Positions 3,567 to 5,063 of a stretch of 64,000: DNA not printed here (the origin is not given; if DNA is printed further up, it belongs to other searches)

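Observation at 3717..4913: Octahaem cytochrome with collagen-like (GPAGP)n tether after the lipobox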

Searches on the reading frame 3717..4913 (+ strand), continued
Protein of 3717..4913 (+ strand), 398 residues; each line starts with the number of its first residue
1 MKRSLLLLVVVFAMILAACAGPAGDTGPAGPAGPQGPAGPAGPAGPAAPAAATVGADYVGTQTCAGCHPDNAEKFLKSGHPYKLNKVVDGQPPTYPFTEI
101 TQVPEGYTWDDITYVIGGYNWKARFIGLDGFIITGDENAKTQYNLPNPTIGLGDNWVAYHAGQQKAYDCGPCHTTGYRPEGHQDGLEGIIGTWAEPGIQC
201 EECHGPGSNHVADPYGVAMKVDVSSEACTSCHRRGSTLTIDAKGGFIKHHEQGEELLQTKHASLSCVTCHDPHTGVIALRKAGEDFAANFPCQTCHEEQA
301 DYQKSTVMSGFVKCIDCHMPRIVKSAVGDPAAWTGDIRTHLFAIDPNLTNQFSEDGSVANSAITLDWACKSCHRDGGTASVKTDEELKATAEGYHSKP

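Call 51: search_protein_families(library=pfam, proteins=[L005:1368-2153:+, L005:2251-2748:-, L005:2665-3156:+, L005:3219-4235:-, L005:4309-5022:-, L005:5814-6239:-, L005:6294-6680:-, L005:6607-7209:-], max_evalue=0.0001)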
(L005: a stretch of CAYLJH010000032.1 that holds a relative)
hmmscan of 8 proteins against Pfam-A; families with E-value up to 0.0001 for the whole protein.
L005:1368-2153:+ (261 aa): 1 family
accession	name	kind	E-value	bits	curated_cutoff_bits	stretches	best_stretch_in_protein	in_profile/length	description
PF01978.25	TrmB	-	1.3e-21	76.6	25.6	1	7-73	1-67/68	Sugar-specific transcriptional regulator TrmB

L005:2251-2748:- (165 aa): 1 family
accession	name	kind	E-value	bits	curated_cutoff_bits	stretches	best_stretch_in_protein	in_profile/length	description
PF01063.24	Aminotran_4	-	9.4e-29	101.3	28.5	1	3-126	101-223/223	Amino-transferase class IV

L005:2665-3156:+ (163 aa): 0 families

L005:3219-4235:- (338 aa): 1 family
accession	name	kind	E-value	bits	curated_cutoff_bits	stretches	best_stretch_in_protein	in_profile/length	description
PF01244.27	Peptidase_M19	-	1e-98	330.9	26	1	15-335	2-319/319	Membrane dipeptidase (Peptidase family M19)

L005:4309-5022:- (237 aa): 0 families

L005:5814-6239:- (141 aa): 0 families

L005:6294-6680:- (128 aa): 0 families

L005:6607-7209:- (200 aa): 0 families

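Call 52: find_encoding_contigs(protein=P0319, flank=10000, max_places=1)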
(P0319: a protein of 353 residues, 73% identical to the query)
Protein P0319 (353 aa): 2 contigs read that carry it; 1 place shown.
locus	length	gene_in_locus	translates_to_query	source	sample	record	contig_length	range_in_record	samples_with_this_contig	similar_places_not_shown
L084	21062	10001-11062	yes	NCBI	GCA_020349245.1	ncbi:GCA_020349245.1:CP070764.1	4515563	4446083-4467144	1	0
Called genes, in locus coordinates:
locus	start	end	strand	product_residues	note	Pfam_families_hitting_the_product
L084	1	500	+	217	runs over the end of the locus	PF00072:Response_reg, PF00196:GerE, PF08281:Sigma70_r4_2, PF13936:HTH_38 (faint)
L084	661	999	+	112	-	-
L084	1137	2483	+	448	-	PF00034:Cytochrom_C (faint), PF13442:Cytochrome_CBB3 (faint), PF22113:Mtrc-MtrF_II-IV_dom (faint)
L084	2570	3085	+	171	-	PF02085:Cytochrom_CIII (faint), PF14537:Cytochrom_c3_2 (faint), PF14522:Cytochrome_C7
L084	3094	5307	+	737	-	PF04879:Molybdop_Fe4S4, PF00384:Molybdopterin, PF01568:Molydop_binding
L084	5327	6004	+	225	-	PF12797:Fer4_2 (weak), PF12838:Fer4_7 (weak), PF13183:Fer4_8 (faint), PF13187:Fer4_9 (faint), PF13237:Fer4_10 (faint), PF13247:Fer4_11 (weak)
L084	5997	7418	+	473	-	PF03916:NrfD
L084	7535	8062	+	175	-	PF11821:ActD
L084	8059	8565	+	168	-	PF00034:Cytochrom_C, PF13442:Cytochrome_CBB3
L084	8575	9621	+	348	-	PF00034:Cytochrom_C, PF13442:Cytochrome_CBB3, PF00034:Cytochrom_C (weak), PF13442:Cytochrome_CBB3, PF00034:Cytochrom_C, PF13442:Cytochrome_CBB3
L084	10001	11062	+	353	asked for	PF01391:Collagen (weak), PF14537:Cytochrom_c3_2 (faint), PF22113:Mtrc-MtrF_II-IV_dom (faint), PF14522:Cytochrome_C7 (weak)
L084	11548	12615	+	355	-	-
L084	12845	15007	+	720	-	PF14537:Cytochrom_c3_2 (faint), PF02085:Cytochrom_CIII (faint), PF14522:Cytochrome_C7 (faint), PF22113:Mtrc-MtrF_II-IV_dom (faint)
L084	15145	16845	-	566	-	PF00128:Alpha-amylase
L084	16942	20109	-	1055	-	PF03065:Glyco_hydro_57, PF09985:Glucodextran_C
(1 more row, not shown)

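Call 53: find_encoding_contigs(protein=P0274, flank=10000, max_places=1)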
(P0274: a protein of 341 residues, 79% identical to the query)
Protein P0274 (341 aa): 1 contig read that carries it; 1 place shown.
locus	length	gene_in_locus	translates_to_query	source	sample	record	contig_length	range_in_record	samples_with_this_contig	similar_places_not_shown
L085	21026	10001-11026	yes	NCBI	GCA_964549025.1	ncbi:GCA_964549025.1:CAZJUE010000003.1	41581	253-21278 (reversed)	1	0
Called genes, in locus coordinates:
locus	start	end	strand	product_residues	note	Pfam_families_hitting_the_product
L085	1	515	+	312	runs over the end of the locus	PF00034:Cytochrom_C, PF13442:Cytochrome_CBB3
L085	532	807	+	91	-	-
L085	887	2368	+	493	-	PF13442:Cytochrome_CBB3 (weak), PF00034:Cytochrom_C (weak), PF13442:Cytochrome_CBB3 (weak)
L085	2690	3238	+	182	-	PF02085:Cytochrom_CIII (faint), PF14537:Cytochrom_c3_2 (weak), PF14522:Cytochrome_C7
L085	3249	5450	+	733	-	PF04879:Molybdop_Fe4S4, PF00384:Molybdopterin, PF01568:Molydop_binding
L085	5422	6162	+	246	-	PF12797:Fer4_2 (weak), PF12837:Fer4_6 (faint), PF13237:Fer4_10 (faint), PF12838:Fer4_7 (weak), PF13183:Fer4_8 (faint), PF13187:Fer4_9 (weak), PF13247:Fer4_11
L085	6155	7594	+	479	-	PF03916:NrfD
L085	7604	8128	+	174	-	PF11821:ActD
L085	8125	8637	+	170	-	PF00034:Cytochrom_C, PF13442:Cytochrome_CBB3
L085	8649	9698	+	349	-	PF02167:Cytochrom_C1 (faint), PF13442:Cytochrome_CBB3, PF14495:Cytochrom_C550 (faint), PF00034:Cytochrom_C, PF13442:Cytochrome_CBB3, PF00034:Cytochrom_C, PF13442:Cytochrome_CBB3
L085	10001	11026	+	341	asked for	PF09699:Paired_CXXCH_1 (faint), PF14522:Cytochrome_C7 (faint), PF14537:Cytochrom_c3_2 (faint), PF22113:Mtrc-MtrF_II-IV_dom (weak)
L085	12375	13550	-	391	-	PF01011:PQQ (faint), PF13360:PQQ_2, PF13570:Beta-prop_ACSF4 (weak), PF25293:Beta-prop_EMC1_N (faint), PF07774:EMC1_C (faint), PF13360:PQQ_2, PF13570:Beta-prop_ACSF4, PF13360:PQQ_2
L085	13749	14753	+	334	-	PF14522:Cytochrome_C7 (faint), PF14537:Cytochrom_c3_2 (faint), PF13435:Cytochrome_C554, PF09699:Paired_CXXCH_1 (weak)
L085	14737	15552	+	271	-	PF13237:Fer4_10 (faint), PF12838:Fer4_7 (weak), PF13187:Fer4_9 (weak), PF13247:Fer4_11, PF00037:Fer4 (weak), PF12797:Fer4_2 (weak), PF12837:Fer4_6 (weak), PF12838:Fer4_7, +1 more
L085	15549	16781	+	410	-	PF03916:NrfD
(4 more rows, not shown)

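Call 54: find_encoding_contigs(protein=P0284, flank=10000, max_places=1)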
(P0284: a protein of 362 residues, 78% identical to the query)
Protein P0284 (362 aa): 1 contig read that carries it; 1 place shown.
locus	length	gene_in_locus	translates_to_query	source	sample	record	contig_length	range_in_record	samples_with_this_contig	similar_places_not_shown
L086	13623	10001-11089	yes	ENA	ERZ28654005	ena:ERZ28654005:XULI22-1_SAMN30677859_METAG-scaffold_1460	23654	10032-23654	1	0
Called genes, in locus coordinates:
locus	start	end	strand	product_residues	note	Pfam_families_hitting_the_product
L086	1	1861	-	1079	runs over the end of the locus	PF13401:AAA_22 (weak), PF17874:TPR_MalT (faint), PF25873:WHD_MalT, PF00515:TPR_1 (faint), PF07719:TPR_2 (faint), PF13424:TPR_12, PF03704:BTAD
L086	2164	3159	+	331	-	PF00248:Aldo_ket_red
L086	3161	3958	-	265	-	PF00795:CN_hydrolase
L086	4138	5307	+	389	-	PF00155:Aminotran_1_2, PF01053:Cys_Met_Meta_PP (weak), PF01041:DegT_DnrJ_EryC1 (weak), PF00266:Aminotran_5 (weak)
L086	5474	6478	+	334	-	PF03706:LPG_synthase_TM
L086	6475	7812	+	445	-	PF00070:Pyr_redox (faint), PF01266:DAO, PF07992:Pyr_redox_2 (faint), PF13450:NAD_binding_8, PF01593:Amino_oxidase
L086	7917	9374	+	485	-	PF01210:NAD_Gly3P_dh_N (faint), PF02737:3HCDH_N (weak), PF03721:UDPG_MGDP_dh_N, PF00984:UDPG_MGDP_dh, PF03720:UDPG_MGDP_dh_C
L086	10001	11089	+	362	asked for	PF01391:Collagen, PF14522:Cytochrome_C7 (weak), PF22113:Mtrc-MtrF_II-IV_dom (faint), PF09699:Paired_CXXCH_1 (faint), PF14537:Cytochrom_c3_2 (faint)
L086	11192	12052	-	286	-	PF01061:ABC2_membrane, PF12698:ABC2_membrane_3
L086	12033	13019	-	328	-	PF00005:ABC_tran, PF13304:AAA_21 (weak)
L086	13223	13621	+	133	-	?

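Call 55: find_encoding_contigs(protein=P0344, flank=10000, max_places=1)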
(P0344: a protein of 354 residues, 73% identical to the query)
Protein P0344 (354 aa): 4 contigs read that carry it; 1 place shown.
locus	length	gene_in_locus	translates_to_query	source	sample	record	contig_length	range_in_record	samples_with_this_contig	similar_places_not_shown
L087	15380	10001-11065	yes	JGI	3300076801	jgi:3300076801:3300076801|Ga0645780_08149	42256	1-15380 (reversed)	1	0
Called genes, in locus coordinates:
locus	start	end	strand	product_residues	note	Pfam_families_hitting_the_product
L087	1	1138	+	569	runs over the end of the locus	PF03264:Cytochrom_NNT, PF14537:Cytochrom_c3_2 (faint), PF13442:Cytochrome_CBB3 (faint), PF07635:PSCyt1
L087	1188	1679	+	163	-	PF00355:Rieske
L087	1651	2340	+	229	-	PF00033:Cytochrome_B, PF13631:Cytochrom_B_N_2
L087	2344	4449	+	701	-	PF00032:Cytochrom_B_C, PF13442:Cytochrome_CBB3, PF13442:Cytochrome_CBB3 (weak), PF00034:Cytochrom_C, PF13442:Cytochrome_CBB3, PF00034:Cytochrom_C (weak), PF13442:Cytochrome_CBB3, PF07635:PSCyt1 (weak), +1 more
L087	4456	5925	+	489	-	PF07730:HisKA_3, PF13581:HATPase_c_2 (weak), PF02518:HATPase_c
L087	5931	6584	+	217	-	PF00072:Response_reg, PF00196:GerE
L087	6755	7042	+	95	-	-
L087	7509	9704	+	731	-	PF22113:Mtrc-MtrF_II-IV_dom (faint), PF02085:Cytochrom_CIII (faint), PF09699:Paired_CXXCH_1 (faint), PF14522:Cytochrome_C7 (weak), PF14537:Cytochrom_c3_2 (faint)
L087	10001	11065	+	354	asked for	PF01391:Collagen (weak), PF09699:Paired_CXXCH_1 (faint), PF14522:Cytochrome_C7 (faint), PF14537:Cytochrom_c3_2 (faint), PF22113:Mtrc-MtrF_II-IV_dom (weak)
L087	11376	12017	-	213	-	PF12844:HTH_19, PF13560:HTH_31, PF01381:HTH_3, PF13443:HTH_26, PF07883:Cupin_2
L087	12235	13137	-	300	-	PF00480:ROK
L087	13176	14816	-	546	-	PF00128:Alpha-amylase, PF16657:Malt_amylase_C (faint)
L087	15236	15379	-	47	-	?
